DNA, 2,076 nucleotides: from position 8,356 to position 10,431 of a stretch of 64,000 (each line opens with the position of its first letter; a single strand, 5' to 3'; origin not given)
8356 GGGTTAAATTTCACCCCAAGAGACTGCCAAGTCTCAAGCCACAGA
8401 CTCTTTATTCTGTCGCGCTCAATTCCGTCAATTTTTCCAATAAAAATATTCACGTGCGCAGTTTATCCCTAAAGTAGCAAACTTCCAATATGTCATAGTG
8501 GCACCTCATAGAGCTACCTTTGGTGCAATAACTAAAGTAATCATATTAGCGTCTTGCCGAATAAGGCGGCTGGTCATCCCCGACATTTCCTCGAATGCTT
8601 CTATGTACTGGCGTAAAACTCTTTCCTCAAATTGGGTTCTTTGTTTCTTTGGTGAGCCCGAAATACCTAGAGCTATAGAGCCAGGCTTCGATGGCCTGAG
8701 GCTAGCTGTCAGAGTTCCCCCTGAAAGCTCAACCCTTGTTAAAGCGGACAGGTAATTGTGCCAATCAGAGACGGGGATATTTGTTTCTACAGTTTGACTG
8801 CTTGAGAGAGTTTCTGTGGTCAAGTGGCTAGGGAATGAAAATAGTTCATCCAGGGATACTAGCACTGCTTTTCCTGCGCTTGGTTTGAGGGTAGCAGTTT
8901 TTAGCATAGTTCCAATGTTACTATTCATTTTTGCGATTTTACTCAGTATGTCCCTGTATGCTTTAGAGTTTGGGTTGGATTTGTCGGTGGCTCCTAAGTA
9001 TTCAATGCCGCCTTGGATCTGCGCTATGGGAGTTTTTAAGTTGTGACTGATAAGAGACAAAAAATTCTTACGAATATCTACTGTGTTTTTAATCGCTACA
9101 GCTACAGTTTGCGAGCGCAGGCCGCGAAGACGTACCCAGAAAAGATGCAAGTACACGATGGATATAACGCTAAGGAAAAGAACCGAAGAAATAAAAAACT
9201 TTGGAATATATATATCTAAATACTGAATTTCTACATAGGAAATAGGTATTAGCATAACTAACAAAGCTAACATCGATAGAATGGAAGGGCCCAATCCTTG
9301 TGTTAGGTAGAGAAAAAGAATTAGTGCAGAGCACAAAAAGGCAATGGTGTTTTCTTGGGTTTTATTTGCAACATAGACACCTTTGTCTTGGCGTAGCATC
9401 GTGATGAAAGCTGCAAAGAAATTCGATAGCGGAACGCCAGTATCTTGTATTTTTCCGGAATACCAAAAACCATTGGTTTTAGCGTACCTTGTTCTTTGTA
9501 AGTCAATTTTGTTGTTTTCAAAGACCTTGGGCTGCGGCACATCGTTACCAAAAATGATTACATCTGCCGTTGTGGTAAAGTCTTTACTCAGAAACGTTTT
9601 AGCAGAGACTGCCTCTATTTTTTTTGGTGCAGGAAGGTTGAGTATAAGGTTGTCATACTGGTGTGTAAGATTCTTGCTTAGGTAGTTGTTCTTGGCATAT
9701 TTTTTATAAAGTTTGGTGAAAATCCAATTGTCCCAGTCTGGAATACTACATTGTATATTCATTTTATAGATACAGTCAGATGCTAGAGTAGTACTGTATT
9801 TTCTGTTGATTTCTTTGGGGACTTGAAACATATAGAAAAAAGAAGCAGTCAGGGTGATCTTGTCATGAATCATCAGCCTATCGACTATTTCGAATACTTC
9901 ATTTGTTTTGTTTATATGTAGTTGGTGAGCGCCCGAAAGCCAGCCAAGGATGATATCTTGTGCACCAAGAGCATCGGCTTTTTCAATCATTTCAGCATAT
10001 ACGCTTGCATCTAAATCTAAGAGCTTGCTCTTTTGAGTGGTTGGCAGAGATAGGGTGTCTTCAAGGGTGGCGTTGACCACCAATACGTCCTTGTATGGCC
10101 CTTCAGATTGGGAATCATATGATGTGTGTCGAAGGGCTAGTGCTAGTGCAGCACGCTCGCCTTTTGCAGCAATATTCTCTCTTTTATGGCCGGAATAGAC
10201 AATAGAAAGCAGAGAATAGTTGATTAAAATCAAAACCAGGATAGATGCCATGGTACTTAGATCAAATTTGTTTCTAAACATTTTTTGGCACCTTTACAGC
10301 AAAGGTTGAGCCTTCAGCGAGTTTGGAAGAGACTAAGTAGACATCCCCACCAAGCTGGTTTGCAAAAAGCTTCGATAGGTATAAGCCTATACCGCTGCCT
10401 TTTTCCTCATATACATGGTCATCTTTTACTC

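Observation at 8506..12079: Tandem CHASE2-like sensor kinases with reciprocal, complementary defects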

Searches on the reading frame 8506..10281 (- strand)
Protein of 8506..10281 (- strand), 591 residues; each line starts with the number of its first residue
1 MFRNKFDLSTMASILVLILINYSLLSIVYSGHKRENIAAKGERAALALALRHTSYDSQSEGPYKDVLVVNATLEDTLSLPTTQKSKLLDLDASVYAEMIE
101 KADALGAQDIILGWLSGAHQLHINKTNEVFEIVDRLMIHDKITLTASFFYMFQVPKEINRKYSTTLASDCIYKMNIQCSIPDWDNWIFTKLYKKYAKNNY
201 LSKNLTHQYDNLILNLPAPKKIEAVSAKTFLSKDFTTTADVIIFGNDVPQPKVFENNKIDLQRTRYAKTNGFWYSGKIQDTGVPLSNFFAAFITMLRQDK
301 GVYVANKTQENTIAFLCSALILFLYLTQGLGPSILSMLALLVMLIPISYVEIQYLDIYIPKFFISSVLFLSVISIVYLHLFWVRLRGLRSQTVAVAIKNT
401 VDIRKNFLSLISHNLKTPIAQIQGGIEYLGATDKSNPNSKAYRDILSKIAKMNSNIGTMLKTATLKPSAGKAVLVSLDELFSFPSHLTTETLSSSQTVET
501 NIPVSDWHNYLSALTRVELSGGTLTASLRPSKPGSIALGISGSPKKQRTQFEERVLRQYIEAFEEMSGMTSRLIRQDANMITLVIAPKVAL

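Call 3: search_protein_families(library=pfam, proteins=[window:8506-10281:-], max_evalue=1)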
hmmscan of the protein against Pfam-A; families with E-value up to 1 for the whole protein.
window:8506-10281:- (591 aa): 1 family
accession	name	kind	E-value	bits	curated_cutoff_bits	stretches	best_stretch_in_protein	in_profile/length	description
PF00512.31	HisKA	-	4.3e-05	23.9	26.9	1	404-453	2-47/66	His Kinase A (phospho-acceptor) domain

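Call 4: search_protein_families(library=ncbifam, proteins=[window:8506-10281:-], max_evalue=1)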
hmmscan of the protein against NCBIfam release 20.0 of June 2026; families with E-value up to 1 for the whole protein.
window:8506-10281:- (591 aa): 9 families
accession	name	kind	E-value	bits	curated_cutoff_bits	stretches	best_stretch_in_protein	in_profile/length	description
TIGR02966.1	phoR_proteo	equivalog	2.1e-07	30.3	334.2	1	397-467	107-179/333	phosphate regulon sensor histidine kinase PhoR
NF046044.1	PnpS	equivalog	4.6e-05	22.6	400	1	397-440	163-206/390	two-component system histidine kinase PnpS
NF008235.0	PRK11006.1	equivalog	0.00025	20.1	390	1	398-469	198-270/431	phosphate regulon sensor histidine kinase PhoR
NF008312.0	PRK11100.1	equivalog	0.001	18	356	1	406-481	258-335/477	two-component system sensor histidine kinase CreC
NF047874.1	MASE3_PAS_HK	subfamily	0.0014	17.5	560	1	402-461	396-455/655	MASE3 domain-containing sensor histidine kinase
NF045900.1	HisKinCpxALeg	equivalog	0.0052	15.6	800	1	393-471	220-297/451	two-component system sensor histidine kinase CpxA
NF008468.0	PRK11360.1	equivalog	0.0055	15.1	646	1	411-491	403-481/616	two-component system sensor histidine kinase AtoS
NF012163.2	BaeS_SmeS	equivalog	0.008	15.1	500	1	393-429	229-265/457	sensor histidine kinase efflux regulator BaeS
NF007837.0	PRK10549.1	equivalog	0.018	13.8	603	1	394-430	230-266/466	envelope stress sensor histidine kinase BaeS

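Call 8: search_solved_structures(query=window:8506-10281:-, max_evalue=1, show_alignments=3)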
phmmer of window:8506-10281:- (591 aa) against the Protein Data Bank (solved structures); distinct sequences matched with E-value up to 1: 1.
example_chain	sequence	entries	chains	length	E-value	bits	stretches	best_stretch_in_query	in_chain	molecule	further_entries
6paj_A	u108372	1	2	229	0.74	11.7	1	402-465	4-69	Sensor protein SrrB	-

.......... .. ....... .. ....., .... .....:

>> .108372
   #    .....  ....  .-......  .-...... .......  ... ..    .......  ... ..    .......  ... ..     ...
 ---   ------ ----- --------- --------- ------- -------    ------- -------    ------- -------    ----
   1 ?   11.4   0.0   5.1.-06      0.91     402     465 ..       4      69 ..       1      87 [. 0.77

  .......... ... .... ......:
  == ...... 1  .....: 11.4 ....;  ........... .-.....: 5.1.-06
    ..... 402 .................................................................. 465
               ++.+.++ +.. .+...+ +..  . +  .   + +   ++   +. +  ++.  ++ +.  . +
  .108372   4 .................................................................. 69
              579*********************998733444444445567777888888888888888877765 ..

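Call 9: find_homologous_proteins(query=window:8506-10281:-)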
Query window:8506-10281:- (591 aa): 3 proteins with E <= 0.001 among 8000 candidates.
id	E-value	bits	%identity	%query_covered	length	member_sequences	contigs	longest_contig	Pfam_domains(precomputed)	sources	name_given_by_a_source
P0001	0.0e+0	1299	100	100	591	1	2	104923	-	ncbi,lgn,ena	-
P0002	1.1e-128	448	65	51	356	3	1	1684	-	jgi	jgi:hypothetical protein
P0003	4.4e-108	380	48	64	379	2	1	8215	PF00512.32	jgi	-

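Call 12: find_encoding_contigs(protein=P0003, flank=10000, max_places=4)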
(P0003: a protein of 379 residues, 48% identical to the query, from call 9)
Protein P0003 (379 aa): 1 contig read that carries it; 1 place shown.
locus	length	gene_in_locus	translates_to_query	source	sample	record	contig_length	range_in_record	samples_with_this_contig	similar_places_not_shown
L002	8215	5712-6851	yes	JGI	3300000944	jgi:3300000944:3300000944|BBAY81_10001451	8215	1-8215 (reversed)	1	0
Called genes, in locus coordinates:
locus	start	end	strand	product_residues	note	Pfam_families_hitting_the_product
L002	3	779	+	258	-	?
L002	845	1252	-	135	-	-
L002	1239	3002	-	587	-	PF19676:DUF6178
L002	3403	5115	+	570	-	PF02518:HATPase_c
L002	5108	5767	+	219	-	-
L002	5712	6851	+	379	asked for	PF00512:HisKA (faint)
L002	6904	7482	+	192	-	-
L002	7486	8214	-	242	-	?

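Call 13: find_encoding_contigs(protein=P0002, flank=5000, max_places=4)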
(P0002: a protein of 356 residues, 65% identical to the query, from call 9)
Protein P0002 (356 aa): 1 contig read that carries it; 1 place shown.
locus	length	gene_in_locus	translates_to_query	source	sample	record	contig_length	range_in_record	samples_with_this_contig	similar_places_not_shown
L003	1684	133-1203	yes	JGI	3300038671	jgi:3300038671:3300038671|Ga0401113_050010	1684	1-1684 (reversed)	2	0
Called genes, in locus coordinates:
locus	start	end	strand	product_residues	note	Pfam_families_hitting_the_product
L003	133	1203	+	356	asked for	-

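Call 21: find_related_loci(query=A2, collection=genome_contigs, flank=10000)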
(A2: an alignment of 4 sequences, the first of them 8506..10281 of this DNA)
Query A2 (591 aa) in genome_contigs; peptide patterns used: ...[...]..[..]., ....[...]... (x = any residue, [..] = any of these).
92 stretches matched a pattern; 1 encode a relative of the query (tblastn E <= 1e-3); 1 distinct loci.
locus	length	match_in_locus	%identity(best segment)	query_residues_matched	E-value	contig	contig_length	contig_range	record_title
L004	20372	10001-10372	30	341-465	1e-5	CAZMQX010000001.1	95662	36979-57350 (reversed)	MAG TPA_asm: uncultured Candidatus Saccharibacteria bacterium isolate SRP278969_co1_386 genome assembly, contig: NODE_10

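Call 22: find_related_loci(query=A2, collection=metagenome_contigs, flank=10000)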
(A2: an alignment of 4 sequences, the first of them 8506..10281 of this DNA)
Query A2 (591 aa) in metagenome_contigs; peptide patterns used: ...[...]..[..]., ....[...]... (x = any residue, [..] = any of these).
120 stretches matched a pattern, but none encodes a relative of the query by tblastn (E <= 1e-3).

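Call 27: search_protein_representatives(alignment_id=A3)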
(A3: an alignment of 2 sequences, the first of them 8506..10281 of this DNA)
Query: 2 sequences, 592 profile positions. Proteins with E-value up to 0.001 (for the whole library): 307; up to 1e-10: 74; up to 1e-30: 18. The best 150 are listed.
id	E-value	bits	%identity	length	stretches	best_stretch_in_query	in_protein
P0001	0.0e+00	1260.8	-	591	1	1-592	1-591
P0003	1.7e-235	799.8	-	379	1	214-592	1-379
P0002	1.8e-131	456.3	-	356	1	24-325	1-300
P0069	1.8e-43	165.7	-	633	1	11-429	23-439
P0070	2.7e-43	165.1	-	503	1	24-488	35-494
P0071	7.6e-40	153.7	-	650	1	11-466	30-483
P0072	8.3e-40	153.6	-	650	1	14-484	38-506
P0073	1.9e-39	152.4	-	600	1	24-476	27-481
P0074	2.3e-38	148.8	-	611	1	28-474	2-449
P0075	5.7e-38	147.5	-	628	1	18-432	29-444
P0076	2.3e-37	145.5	-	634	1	10-454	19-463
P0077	1.5e-35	139.5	-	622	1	11-424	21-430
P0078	1.3e-34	136.4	-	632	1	16-437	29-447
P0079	2.2e-34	135.7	-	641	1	14-467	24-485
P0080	2.9e-34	135.2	-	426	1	12-420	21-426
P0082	4.9e-33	131.2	-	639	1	15-422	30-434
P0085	7.5e-28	114.1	-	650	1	22-445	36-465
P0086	7.4e-27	110.8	-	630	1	19-431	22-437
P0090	6.6e-25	104.4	-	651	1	14-464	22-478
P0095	1.2e-21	93.7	-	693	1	9-429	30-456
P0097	8.1e-21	90.9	-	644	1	23-479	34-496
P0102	4.2e-19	85.2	-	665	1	14-442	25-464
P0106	3.9e-17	78.7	-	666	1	22-466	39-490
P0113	2.9e-15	72.5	-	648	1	25-470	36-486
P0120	1.6e-14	70.1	-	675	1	9-432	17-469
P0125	1.3e-13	67.1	-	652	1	3-476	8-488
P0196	1.7e-05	40.3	-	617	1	313-480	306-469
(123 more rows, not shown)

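Call 29: search_protein_families(library=pfam, alignment_id=A4, max_evalue=0.01)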
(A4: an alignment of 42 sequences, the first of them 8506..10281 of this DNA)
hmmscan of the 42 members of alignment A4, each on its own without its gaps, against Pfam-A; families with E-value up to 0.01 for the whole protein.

A. member 1, window:8506-10281:- (591 aa): 1 family
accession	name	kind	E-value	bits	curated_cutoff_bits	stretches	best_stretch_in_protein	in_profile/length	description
PF00512.31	HisKA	-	4.3e-05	23.9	26.9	1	404-453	2-47/66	His Kinase A (phospho-acceptor) domain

B. families by the number of members that match (of 42 scanned): 5 families
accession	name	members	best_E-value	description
PF00512.31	HisKA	37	4.6e-08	His Kinase A (phospho-acceptor) domain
PF05226.16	CHASE2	13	4.9e-06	CHASE2 domain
PF18290.7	Nudix_hydro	1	0.0032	Nudix hydrolase domain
PF19217.5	CoV_NSP4_N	1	0.0089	Coronavirus replicase NSP4, N-terminal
PF25278.1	DUF7872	1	0.009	Domain of unknown function (DUF7872)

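Call 30: find_homologous_proteins(query=A4, max_evalue=0.00001)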
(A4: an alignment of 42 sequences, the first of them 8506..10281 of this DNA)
Query A4 (42 sequences) (591 aa, profile of the alignment): 15 proteins with E <= 0.00001 among 8000 candidates.
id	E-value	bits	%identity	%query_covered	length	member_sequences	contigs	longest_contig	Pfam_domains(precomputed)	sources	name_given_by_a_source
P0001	3.4e-139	483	100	100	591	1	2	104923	-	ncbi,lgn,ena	-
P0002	1.1e-76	277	65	51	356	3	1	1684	-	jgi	jgi:hypothetical protein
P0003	6.4e-75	271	48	64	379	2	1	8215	PF00512.32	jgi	-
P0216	5.8e-27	113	27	12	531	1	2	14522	PF05226.17,PF02518.32,PF00512.32,PF14501.13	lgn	-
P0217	1.2e-19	88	38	10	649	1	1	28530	PF05226.17,PF02518.32,PF00512.32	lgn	-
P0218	6.3e-18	83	40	10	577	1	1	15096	PF02518.32,PF00512.32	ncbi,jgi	jgi:signal transduction histidine kinase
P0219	1.6e-17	81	50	6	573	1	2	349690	PF02518.32,PF00512.32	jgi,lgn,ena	-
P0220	1.7e-17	81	37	17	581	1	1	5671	PF02518.32,PF00512.32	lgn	-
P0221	4.1e-17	80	39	10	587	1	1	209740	PF02518.32,PF00512.32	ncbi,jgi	jgi:signal transduction histidine kinase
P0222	2.6e-7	48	35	13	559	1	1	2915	PF02518.32,PF00512.32,PF14501.13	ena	-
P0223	2.6e-7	48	35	13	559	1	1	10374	PF02518.32,PF00512.32,PF14501.13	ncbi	-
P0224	2.6e-7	48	35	13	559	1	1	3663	PF02518.32,PF00512.32,PF14501.13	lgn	-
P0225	7.0e-7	46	28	17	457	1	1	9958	PF02518.32,PF00512.32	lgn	-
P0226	5.6e-6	43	20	23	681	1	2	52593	PF08447.19,PF13426.14,PF02518.32,PF00512.32,PF00072.31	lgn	-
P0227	9.3e-6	43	33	10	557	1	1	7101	PF00672.31,PF02518.32,PF00512.32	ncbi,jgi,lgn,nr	ncbi:MAG: HAMP domain-containing protein [Elusimicrobiota bacterium]|jgi:two-component system phosph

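Call 31: find_encoding_contigs(protein=P0069, flank=6000, max_places=2)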
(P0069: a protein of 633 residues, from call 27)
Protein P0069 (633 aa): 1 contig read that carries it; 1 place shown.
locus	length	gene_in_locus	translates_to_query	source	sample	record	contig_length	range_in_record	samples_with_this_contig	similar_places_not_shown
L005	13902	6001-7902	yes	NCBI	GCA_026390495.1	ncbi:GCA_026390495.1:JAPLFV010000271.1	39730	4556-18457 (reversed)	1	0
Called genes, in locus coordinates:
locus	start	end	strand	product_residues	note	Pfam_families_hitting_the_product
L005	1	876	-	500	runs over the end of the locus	PF00171:Aldedh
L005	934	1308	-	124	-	PF13442:Cytochrome_CBB3 (weak)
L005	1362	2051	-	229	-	PF06181:Urate_ox_N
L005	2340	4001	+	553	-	PF01368:DHH, PF02272:DHHA1, PF17768:RecJ_OB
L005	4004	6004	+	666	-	PF05226:CHASE2, PF02518:HATPase_c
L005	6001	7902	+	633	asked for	-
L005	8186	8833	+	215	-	PF00583:Acetyltransf_1, PF13673:Acetyltransf_10 (faint), PF13508:Acetyltransf_7 (faint)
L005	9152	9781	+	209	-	PF00293:NUDIX (weak)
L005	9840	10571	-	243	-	-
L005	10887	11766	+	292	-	PF00226:DnaJ, PF01556:DnaJ_C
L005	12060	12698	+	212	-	-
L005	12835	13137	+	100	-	-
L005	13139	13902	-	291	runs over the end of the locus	PF11306:DUF3108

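Call 32: list_cluster_members(proteins=[P0001, P0069, P0070, P0071, P0072, P0073, P0075, P0076, P0077, P0078])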
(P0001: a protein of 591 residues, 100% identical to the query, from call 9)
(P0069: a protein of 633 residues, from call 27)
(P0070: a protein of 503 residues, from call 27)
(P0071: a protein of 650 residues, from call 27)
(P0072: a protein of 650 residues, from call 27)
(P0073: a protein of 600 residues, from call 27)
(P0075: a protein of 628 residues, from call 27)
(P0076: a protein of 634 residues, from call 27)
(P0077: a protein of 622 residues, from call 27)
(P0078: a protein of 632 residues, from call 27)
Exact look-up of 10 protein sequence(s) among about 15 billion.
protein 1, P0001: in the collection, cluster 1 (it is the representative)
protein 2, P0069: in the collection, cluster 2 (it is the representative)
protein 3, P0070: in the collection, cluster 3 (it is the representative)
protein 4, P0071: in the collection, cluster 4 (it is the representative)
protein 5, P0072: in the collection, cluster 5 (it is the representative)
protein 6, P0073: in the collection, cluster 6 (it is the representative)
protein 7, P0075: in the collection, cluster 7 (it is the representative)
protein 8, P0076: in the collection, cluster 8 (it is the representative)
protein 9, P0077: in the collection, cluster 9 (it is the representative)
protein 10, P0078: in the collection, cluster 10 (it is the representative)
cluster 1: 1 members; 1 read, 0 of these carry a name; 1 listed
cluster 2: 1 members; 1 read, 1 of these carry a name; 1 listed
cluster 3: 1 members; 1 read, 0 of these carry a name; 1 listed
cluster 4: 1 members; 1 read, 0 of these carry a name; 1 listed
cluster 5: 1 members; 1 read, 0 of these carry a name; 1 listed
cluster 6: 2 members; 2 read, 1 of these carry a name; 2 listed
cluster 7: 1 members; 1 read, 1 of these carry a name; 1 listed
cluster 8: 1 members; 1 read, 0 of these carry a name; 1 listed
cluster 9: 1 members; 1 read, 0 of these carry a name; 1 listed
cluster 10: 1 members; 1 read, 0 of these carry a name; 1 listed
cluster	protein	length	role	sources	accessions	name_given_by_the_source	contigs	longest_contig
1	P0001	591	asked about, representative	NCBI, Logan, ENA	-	-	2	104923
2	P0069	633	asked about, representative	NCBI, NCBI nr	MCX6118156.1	MAG: hypothetical protein NT027_11485 [Proteobacteria bacterium] | hypothetical protein [Pseudomonadota bacterium]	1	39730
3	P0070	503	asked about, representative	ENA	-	-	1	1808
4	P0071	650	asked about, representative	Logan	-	-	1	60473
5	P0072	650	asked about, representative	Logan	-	-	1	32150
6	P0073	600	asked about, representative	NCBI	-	-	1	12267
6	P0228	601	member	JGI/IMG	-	hypothetical protein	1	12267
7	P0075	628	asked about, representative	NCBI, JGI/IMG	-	signal transduction histidine kinase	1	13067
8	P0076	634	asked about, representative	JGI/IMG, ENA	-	-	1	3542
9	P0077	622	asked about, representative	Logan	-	-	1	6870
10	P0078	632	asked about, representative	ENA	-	-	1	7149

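Call 34: find_encoding_contigs(protein=P0071, flank=6000, max_places=1)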
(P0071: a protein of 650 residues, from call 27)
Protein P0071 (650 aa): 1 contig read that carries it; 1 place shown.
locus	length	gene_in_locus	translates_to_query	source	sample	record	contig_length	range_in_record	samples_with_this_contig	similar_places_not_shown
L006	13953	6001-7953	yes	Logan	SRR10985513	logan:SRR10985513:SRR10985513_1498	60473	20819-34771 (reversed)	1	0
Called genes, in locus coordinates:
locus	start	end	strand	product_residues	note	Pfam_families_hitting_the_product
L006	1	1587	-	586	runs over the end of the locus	PF19676:DUF6178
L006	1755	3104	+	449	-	PF00675:Peptidase_M16, PF05193:Peptidase_M16_C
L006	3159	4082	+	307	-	-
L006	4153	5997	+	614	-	PF05226:CHASE2, PF02518:HATPase_c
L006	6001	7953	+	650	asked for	PF00512:HisKA (weak)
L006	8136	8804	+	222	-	PF13508:Acetyltransf_7 (faint), PF00583:Acetyltransf_1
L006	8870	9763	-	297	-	PF02265:S1-P1_nuclease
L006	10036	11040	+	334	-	PF02608:Bmp, PF13407:Peripla_BP_4 (weak)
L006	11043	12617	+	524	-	PF00005:ABC_tran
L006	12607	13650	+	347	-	PF02653:BPD_transp_2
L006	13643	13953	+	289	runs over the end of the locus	PF02653:BPD_transp_2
